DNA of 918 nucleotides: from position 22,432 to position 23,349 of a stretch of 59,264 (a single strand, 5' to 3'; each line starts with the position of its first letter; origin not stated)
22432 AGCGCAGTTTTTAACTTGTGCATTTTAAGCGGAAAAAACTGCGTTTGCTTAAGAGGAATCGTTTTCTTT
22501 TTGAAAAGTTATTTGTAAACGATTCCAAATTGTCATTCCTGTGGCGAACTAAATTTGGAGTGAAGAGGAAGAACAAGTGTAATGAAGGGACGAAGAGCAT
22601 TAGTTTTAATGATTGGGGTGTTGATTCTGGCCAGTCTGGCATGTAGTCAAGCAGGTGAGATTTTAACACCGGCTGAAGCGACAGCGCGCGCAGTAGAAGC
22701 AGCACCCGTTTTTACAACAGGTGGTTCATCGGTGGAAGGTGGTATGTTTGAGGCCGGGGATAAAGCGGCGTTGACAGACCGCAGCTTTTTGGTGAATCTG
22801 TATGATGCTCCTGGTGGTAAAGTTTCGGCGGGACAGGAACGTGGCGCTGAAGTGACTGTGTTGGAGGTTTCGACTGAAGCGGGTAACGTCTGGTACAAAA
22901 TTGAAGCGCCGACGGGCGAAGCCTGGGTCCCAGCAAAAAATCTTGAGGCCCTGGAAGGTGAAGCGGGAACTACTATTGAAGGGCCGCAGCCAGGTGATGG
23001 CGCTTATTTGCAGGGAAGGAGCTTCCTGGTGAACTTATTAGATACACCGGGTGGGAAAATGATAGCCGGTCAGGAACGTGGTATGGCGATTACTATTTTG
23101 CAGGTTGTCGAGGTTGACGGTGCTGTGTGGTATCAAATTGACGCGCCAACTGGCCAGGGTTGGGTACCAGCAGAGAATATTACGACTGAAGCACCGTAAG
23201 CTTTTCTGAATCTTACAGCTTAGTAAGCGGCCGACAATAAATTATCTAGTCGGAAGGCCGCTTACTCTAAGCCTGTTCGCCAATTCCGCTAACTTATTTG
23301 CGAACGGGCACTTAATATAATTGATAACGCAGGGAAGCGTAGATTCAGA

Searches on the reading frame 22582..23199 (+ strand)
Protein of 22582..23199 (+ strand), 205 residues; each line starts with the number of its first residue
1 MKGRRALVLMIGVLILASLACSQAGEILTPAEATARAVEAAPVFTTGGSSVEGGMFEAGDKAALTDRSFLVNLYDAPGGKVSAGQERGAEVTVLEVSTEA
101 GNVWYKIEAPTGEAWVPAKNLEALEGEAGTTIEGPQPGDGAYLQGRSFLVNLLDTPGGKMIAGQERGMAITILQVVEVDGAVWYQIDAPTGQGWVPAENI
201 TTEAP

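Call 10: search_protein_families(library=pfam, proteins=[window:22582-23199:+], max_evalue=0.001)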
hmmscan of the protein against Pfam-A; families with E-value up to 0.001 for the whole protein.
window:22582-23199:+ (205 aa): 2 families
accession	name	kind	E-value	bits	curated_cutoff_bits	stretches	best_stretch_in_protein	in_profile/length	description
PF08239.17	SH3_3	-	7.4e-10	39.3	27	1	86-122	20-54/54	Bacterial SH3 domain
PF13457.12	GW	-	5.4e-05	24.2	21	0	86-121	39-75/76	GW (Gly-Tryp) dipeptide domain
